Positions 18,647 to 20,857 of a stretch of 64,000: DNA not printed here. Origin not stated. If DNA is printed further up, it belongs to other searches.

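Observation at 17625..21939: Operon: GT-A glycosyltransferase -> tandem-USP::GpgS-like fusion -> glycerate kinase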

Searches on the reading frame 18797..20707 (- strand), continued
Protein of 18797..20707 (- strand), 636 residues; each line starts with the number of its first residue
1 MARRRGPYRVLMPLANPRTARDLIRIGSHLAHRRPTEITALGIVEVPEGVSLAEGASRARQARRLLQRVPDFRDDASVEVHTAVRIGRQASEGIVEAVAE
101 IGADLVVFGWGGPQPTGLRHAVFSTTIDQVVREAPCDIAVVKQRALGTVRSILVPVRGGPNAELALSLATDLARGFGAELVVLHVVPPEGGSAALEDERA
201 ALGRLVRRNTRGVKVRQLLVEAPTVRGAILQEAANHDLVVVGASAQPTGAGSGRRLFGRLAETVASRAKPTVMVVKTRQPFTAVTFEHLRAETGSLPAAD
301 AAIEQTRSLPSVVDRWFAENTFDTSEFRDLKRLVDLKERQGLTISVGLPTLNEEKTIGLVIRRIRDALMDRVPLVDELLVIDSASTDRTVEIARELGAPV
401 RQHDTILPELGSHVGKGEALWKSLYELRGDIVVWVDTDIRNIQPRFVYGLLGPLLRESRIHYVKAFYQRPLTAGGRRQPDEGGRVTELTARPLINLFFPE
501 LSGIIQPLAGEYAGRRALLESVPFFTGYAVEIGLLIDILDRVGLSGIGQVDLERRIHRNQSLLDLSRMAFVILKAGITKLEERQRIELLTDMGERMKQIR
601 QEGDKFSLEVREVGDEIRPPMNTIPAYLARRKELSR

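Call 61: search_protein_families(library=pfam, proteins=[L041:10033-11556:+, L036:10024-10599:+, L036:10592-11326:+, L036:11412-11999:+, L048:9887-10480:+], max_evalue=0.01)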
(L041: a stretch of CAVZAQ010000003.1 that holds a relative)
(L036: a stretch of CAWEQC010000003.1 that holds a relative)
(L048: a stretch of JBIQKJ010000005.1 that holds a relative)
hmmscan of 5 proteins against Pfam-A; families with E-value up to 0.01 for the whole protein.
L041:10033-11556:+ (507 aa): 3 families
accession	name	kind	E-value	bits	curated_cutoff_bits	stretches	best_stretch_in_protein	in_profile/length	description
PF04389.22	Peptidase_M28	-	7.8e-39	133.8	21.3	1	269-425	1-158/193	Peptidase family M28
PF02225.27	PA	-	3.2e-11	43.6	23.9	1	164-244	9-95/95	PA domain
PF01546.33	Peptidase_M20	-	1.4e-07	32.1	24.6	1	291-423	26-171/206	Peptidase family M20/M25/M40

L036:10024-10599:+ (191 aa): 4 families
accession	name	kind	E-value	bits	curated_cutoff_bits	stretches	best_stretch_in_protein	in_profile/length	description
PF04542.20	Sigma70_r2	-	1.8e-17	63.3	24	1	26-94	1-71/71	Sigma-70 region 2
PF08281.18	Sigma70_r4_2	-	3.8e-12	46.1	25.7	1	125-177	2-54/54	Sigma-70, region 4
PF04545.22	Sigma70_r4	-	6.2e-07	29.3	24.1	1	130-177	1-48/50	Sigma-70, region 4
PF07638.17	Sigma70_ECF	-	0.0026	18.1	21.1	0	78-181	85-183/185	ECF sigma factor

L036:10592-11326:+ (244 aa): 0 families

L036:11412-11999:+ (195 aa): 0 families

L048:9887-10480:+ (197 aa): 6 families
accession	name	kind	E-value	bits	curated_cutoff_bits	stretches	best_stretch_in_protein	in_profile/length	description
PF00583.31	Acetyltransf_1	-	2.1e-15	57.4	20.7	1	80-169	28-116/116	Acetyltransferase (GNAT) family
PF13508.13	Acetyltransf_7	-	1.3e-13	51.5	27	1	86-170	4-83/84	Acetyltransferase (GNAT) domain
PF13673.13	Acetyltransf_10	-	5.2e-09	36.6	23.6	1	82-172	28-110/128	Acetyltransferase (GNAT) domain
PF13527.13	Acetyltransf_9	-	7.7e-09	36.1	25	1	86-171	42-126/127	Acetyltransferase (GNAT) domain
PF08445.16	FR47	-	4.8e-06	26.9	22.1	1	114-170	22-78/86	FR47-like protein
PF14542.12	Acetyltransf_CG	-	0.002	18.6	30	1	113-147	24-58/80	GCN5-related N-acetyl-transferase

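Call 73: list_cluster_members(proteins=[P0242, P0247, P0249, P0254, P0258, P0262, P0271, P0278, P0292, P0358])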
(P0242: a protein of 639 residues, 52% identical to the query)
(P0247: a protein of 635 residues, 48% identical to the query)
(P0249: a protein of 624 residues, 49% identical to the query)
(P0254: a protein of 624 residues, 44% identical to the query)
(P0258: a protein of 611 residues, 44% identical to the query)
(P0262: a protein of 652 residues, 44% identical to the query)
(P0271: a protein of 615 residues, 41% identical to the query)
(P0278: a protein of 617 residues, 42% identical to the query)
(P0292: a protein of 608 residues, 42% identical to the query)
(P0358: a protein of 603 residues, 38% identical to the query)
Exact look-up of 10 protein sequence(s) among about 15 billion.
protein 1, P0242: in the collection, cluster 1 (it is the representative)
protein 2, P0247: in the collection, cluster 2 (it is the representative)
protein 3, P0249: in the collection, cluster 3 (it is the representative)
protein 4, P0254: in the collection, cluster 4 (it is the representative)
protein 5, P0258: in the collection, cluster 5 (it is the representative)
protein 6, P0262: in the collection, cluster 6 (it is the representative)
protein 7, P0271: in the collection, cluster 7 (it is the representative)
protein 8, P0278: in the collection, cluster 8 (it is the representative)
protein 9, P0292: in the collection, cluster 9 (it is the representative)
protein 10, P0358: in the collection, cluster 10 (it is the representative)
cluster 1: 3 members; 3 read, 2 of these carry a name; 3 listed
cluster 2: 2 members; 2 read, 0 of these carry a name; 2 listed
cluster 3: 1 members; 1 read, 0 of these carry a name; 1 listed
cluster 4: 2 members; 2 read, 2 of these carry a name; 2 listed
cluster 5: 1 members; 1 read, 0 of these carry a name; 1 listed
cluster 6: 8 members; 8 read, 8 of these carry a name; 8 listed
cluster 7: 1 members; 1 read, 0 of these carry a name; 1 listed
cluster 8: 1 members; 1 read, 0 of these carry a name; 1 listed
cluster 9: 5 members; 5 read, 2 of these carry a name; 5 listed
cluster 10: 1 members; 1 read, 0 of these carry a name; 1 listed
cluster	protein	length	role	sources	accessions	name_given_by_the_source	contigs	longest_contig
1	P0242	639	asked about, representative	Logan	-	-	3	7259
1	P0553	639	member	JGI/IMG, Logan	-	glucosyl-3-phosphoglycerate synthase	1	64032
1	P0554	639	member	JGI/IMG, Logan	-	glucosyl-3-phosphoglycerate synthase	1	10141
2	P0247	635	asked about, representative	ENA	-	-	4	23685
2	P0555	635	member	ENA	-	-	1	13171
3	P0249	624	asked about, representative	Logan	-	-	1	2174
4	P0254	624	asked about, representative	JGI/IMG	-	nucleotide-binding universal stress UspA family protein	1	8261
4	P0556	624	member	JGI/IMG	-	nucleotide-binding universal stress UspA family protein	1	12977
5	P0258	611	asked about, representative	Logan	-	-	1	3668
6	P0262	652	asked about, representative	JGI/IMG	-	hypothetical protein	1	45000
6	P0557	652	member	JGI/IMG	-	hypothetical protein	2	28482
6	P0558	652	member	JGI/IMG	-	hypothetical protein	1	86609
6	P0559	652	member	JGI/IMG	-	hypothetical protein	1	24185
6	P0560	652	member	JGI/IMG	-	hypothetical protein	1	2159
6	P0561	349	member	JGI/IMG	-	hypothetical protein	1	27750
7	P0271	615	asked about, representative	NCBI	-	-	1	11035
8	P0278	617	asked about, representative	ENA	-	-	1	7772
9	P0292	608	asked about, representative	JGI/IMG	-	-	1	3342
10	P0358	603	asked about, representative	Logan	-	-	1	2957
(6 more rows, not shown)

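Call 74: find_encoding_contigs(protein=P0397, flank=7000, max_places=1)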
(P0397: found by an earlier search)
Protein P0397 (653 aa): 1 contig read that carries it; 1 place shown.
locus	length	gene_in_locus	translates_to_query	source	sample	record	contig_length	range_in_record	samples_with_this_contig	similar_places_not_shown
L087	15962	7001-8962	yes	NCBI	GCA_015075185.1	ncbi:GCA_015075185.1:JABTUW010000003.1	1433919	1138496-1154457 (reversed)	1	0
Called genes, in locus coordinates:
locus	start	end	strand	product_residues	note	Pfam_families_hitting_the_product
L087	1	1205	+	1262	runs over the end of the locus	PF13231:PMT_2, PF07691:PA14, PF01436:NHL (faint), PF24684:Vgb_lyase (weak)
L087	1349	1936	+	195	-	PF13302:Acetyltransf_3, PF13420:Acetyltransf_4 (weak), PF00583:Acetyltransf_1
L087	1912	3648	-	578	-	PF00128:Alpha-amylase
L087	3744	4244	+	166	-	PF02870:Methyltransf_1N, PF01035:DNA_binding_1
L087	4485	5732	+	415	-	PF00534:Glycos_transf_1 (weak)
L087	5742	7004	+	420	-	PF13439:Glyco_transf_4, PF00534:Glycos_transf_1, PF13692:Glyco_trans_1_4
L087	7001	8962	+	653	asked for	PF00582:Usp (weak), PF00535:Glycos_transf_2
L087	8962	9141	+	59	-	PF00300:His_Phos_1 (weak)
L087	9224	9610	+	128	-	-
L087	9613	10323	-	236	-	PF01209:Ubie_methyltran, PF13489:Methyltransf_23 (weak), PF13847:Methyltransf_31, PF08241:Methyltransf_11, PF08242:Methyltransf_12 (weak), PF13649:Methyltransf_25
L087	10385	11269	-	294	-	-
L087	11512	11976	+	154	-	PF01986:DUF123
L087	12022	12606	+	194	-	PF02985:HEAT (faint), PF13513:HEAT_EZ (faint), PF03130:HEAT_PBS (faint), PF13646:HEAT_2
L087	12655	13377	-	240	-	-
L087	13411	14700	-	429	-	PF09861:Lar_N, PF21113:LarA_C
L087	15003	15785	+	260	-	PF00121:TIM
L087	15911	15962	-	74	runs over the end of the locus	-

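Call 76: find_encoding_contigs(protein=P0419, flank=6000, max_places=1)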
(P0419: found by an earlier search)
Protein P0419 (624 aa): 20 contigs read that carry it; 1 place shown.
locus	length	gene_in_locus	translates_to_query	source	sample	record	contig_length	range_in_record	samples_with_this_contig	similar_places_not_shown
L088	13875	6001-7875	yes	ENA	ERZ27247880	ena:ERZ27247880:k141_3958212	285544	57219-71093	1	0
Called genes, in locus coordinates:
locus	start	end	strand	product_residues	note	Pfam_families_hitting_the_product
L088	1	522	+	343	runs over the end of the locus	PF08240:ADH_N, PF16912:Glu_dehyd_C, PF00107:ADH_zinc_N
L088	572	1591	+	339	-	PF08240:ADH_N, PF16912:Glu_dehyd_C, PF00107:ADH_zinc_N, PF13602:ADH_zinc_N_2 (weak)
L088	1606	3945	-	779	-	PF00676:E1_dh, PF02779:Transket_pyr, PF02780:Transketolase_C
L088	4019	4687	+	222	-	PF00596:Aldolase_II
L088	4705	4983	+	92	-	-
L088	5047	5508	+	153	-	PF00581:Rhodanese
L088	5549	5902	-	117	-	PF00515:TPR_1 (faint), PF07719:TPR_2 (faint), PF13431:TPR_17 (faint), PF13181:TPR_8 (faint), PF13414:TPR_11 (faint), PF13432:TPR_16 (faint), PF13371:TPR_9 (faint), PF14559:TPR_19 (faint)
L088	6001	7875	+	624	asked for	PF00582:Usp, PF00535:Glycos_transf_2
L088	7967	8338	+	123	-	-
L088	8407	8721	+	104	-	PF00190:Cupin_1 (weak), PF02311:AraC_binding (weak), PF07883:Cupin_2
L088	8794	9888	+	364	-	PF00005:ABC_tran, PF17912:OB_MalK, PF08402:TOBE_2 (faint)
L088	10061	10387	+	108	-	PF00085:Thioredoxin, PF13098:Thioredoxin_2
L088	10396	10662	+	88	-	PF02583:Trns_repr_metal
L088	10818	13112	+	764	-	PF00708:Acylphosphatase, PF07503:zf-HYPF, PF01300:Sua5_yciO_yrdC, PF17788:HypF_C, PF22521:HypF_C_2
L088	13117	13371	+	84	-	PF01455:HupF_HypC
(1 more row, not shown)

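Call 77: find_encoding_contigs(protein=P0402, flank=6000, max_places=1)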
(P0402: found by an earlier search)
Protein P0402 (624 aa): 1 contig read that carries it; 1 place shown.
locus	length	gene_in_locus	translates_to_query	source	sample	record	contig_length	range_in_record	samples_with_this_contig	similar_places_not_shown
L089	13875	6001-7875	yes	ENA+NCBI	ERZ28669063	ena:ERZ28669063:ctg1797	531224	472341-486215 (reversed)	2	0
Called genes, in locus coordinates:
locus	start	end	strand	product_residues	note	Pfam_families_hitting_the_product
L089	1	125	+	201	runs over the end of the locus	PF00581:Rhodanese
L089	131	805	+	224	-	-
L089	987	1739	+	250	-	PF01996:F420_ligase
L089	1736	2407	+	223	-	PF03807:F420_oxidored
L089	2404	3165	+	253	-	PF00005:ABC_tran, PF13304:AAA_21 (faint)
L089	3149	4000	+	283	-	PF00528:BPD_transp_1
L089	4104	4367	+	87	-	PF02604:PhdYeFM_antitox (weak)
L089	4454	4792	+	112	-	-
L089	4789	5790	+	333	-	PF09084:NMT1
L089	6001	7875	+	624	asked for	PF00582:Usp (faint), PF00535:Glycos_transf_2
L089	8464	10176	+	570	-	PF02776:TPP_enzyme_N, PF00205:TPP_enzyme_M, PF02775:TPP_enzyme_C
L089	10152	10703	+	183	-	PF01842:ACT, PF22629:ACT_AHAS_ss, PF13710:ACT_5, PF10369:ALS_ss_C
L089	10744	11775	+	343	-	PF02826:2-Hacid_dh_C (weak), PF03446:NAD_binding_2 (faint), PF03807:F420_oxidored (faint), PF07991:KARI_N, PF01450:KARI_C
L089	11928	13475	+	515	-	PF00682:HMGL-like, PF22617:HCS_D2, PF08502:LeuA_dimer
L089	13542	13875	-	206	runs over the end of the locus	-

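Call 78: find_encoding_contigs(protein=P0265, flank=6000, max_places=1)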
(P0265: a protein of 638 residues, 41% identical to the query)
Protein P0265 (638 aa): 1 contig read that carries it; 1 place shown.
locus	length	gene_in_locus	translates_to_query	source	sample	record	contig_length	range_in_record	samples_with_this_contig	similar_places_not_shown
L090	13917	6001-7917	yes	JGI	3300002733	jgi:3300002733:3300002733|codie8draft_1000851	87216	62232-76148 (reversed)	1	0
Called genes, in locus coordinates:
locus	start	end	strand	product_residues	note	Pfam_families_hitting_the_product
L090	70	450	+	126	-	PF00072:Response_reg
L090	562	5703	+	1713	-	PF10114:PocR, PF01590:GAF, PF13185:GAF_2, PF13492:GAF_3, PF01590:GAF, PF13185:GAF_2, PF01590:GAF, PF13185:GAF_2, +11 more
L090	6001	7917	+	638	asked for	PF00535:Glycos_transf_2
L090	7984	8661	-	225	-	-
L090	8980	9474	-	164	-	PF13581:HATPase_c_2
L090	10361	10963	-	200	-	-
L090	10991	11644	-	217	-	PF00413:Peptidase_M10 (weak)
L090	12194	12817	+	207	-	-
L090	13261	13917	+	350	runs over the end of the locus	PF03193:RsgA_GTPase, PF02421:FeoB_N (faint), PF00005:ABC_tran (weak), PF01926:MMR_HSR1 (weak)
